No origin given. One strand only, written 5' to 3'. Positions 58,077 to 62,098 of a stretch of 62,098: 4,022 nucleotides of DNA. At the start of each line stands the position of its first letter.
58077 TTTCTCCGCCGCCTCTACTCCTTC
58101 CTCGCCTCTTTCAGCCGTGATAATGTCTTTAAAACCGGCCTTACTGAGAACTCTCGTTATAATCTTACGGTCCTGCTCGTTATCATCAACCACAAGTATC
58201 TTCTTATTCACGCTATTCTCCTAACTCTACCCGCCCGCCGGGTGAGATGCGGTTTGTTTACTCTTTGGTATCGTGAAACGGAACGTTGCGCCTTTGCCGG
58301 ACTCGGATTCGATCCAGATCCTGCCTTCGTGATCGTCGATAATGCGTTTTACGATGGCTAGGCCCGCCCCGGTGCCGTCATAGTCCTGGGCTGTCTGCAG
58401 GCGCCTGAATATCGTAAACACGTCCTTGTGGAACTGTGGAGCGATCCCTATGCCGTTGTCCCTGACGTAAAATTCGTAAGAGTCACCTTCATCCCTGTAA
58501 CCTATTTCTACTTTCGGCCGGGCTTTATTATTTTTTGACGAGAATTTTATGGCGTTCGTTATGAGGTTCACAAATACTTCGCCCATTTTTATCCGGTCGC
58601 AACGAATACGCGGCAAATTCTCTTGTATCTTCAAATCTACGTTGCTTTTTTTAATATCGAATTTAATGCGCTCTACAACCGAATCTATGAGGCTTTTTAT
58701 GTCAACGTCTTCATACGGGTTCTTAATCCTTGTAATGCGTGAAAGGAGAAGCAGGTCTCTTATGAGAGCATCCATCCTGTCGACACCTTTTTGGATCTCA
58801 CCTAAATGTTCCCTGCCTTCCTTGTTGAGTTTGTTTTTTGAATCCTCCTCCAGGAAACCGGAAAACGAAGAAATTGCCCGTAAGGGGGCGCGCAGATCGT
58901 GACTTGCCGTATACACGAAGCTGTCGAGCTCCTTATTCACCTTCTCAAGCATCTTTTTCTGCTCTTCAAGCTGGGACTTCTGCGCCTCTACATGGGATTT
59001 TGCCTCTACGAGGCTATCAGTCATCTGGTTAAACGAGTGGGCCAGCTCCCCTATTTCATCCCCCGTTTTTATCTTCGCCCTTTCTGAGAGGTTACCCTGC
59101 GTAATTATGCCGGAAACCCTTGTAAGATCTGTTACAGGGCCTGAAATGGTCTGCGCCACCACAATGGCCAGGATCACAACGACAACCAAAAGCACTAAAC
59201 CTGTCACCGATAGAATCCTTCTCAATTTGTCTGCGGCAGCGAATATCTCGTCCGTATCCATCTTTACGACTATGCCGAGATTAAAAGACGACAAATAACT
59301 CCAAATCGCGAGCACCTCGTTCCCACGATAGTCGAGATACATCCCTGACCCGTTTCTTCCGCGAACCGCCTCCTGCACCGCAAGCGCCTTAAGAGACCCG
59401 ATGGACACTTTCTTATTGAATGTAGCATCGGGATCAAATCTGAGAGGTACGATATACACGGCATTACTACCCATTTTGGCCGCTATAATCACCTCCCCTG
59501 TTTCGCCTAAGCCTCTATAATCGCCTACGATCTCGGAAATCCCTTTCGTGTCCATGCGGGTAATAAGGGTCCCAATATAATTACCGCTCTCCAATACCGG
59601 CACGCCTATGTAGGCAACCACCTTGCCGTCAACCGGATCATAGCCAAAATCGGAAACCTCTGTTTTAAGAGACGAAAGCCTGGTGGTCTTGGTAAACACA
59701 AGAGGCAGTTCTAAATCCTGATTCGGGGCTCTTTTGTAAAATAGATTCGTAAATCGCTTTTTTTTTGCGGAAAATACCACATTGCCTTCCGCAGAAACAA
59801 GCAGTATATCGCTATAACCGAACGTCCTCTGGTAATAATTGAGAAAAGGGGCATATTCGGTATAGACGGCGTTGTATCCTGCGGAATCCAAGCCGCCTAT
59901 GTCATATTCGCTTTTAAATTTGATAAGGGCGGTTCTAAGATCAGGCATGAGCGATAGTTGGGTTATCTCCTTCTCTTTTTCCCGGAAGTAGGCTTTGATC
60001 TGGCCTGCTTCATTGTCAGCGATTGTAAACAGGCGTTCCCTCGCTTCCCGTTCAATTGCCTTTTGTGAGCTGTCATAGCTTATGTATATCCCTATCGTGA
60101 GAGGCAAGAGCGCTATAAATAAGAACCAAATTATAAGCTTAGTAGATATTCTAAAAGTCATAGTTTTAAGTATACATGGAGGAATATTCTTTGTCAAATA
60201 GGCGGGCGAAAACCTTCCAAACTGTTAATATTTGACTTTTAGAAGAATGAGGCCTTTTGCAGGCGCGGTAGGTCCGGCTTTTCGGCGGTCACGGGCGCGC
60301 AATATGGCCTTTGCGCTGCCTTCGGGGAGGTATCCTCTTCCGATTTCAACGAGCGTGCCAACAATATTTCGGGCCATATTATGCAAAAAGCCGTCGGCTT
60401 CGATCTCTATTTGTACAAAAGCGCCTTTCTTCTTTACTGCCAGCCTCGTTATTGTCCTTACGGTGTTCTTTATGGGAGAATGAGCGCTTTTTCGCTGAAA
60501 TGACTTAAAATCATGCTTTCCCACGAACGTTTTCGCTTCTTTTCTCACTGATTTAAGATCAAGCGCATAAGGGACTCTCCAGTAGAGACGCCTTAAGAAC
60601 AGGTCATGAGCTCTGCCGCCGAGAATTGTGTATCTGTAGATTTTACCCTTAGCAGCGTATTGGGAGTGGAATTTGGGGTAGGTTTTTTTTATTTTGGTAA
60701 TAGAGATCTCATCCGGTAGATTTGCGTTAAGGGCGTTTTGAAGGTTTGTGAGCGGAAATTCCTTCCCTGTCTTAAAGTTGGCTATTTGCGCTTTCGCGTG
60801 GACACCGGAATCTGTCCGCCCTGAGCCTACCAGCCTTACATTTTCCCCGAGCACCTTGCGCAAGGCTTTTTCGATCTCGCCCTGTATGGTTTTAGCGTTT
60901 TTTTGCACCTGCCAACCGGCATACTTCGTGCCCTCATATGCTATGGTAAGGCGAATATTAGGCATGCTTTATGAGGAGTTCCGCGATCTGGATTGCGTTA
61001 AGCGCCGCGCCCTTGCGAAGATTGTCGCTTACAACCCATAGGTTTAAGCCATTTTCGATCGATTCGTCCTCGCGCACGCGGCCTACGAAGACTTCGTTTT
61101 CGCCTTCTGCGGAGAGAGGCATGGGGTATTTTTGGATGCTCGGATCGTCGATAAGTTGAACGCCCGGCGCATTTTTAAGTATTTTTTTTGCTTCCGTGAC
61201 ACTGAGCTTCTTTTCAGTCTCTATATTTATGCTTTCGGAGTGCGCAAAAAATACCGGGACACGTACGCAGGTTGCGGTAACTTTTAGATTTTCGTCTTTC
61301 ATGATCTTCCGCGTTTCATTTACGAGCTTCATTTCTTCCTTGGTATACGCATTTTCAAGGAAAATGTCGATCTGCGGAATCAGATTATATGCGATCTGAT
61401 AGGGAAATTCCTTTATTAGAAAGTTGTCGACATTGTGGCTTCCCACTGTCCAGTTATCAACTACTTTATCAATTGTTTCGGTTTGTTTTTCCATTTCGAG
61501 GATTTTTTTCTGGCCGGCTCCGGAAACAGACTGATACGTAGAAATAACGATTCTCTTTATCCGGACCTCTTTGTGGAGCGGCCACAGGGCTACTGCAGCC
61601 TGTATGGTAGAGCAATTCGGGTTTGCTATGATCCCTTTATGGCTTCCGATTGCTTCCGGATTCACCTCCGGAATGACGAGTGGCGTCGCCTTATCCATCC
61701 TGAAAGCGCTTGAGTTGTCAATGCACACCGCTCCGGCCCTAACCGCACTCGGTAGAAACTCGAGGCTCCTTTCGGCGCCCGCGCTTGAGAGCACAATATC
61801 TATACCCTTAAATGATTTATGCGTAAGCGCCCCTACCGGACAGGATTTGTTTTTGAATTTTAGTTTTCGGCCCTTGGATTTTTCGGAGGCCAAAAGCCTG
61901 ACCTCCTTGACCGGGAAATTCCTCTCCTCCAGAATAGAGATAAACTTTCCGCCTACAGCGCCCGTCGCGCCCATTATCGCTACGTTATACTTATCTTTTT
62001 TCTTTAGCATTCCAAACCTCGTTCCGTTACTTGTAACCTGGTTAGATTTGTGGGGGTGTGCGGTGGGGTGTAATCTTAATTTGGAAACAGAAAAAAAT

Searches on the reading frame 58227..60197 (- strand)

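Call 57: search_protein_families(library=pfam, proteins=[window:58227-60197:-], max_evalue=0.0001)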
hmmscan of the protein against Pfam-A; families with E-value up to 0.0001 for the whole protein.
window:58227-60197:- (656 aa): 4 families
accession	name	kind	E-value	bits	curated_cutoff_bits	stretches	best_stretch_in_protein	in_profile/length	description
PF02518.31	HATPase_c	-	1.2e-25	90.5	26.4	1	534-646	2-110/111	Histidine kinase-, DNA gyrase B-, and HSP90-like ATPase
PF00512.31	HisKA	-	1.6e-14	54.1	26.9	1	425-489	3-64/66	His Kinase A (phospho-acceptor) domain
PF00672.30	HAMP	-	3.9e-13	49.9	25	1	347-397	2-52/53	HAMP domain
PF02743.24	dCache_1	-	5.9e-12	46.1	45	1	46-311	1-239/240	Cache domain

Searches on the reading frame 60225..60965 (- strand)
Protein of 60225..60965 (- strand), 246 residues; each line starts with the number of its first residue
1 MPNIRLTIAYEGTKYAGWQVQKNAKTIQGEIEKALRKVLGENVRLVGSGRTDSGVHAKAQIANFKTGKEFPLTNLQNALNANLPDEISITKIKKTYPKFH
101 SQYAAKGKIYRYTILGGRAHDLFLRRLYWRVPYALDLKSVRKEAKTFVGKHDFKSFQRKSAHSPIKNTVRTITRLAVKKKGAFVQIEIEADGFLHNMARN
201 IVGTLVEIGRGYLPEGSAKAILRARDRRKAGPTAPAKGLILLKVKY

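Call 57: search_protein_families(library=pfam, proteins=[window:60225-60965:-], max_evalue=0.0001)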
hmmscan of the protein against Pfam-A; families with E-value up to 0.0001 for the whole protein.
window:60225-60965:- (246 aa): 1 family
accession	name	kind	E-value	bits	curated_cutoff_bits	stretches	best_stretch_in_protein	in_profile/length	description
PF01416.25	PseudoU_synth_1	-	1.6e-43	148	23.3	2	144-246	2-107/108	tRNA pseudouridine synthase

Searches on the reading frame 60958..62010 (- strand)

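Call 57: search_protein_families(library=pfam, proteins=[window:60958-62010:-], max_evalue=0.0001)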
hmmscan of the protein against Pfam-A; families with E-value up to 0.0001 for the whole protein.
window:60958-62010:- (350 aa): 2 families
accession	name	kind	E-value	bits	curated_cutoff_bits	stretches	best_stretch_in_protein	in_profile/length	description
PF02774.23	Semialdhyde_dhC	-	5.4e-55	186.8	26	1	142-333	1-184/184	Semialdehyde dehydrogenase, dimerisation domain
PF01118.30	Semialdhyde_dh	-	2.1e-33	115.7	26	1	9-123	1-120/121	Semialdehyde dehydrogenase, NAD binding domain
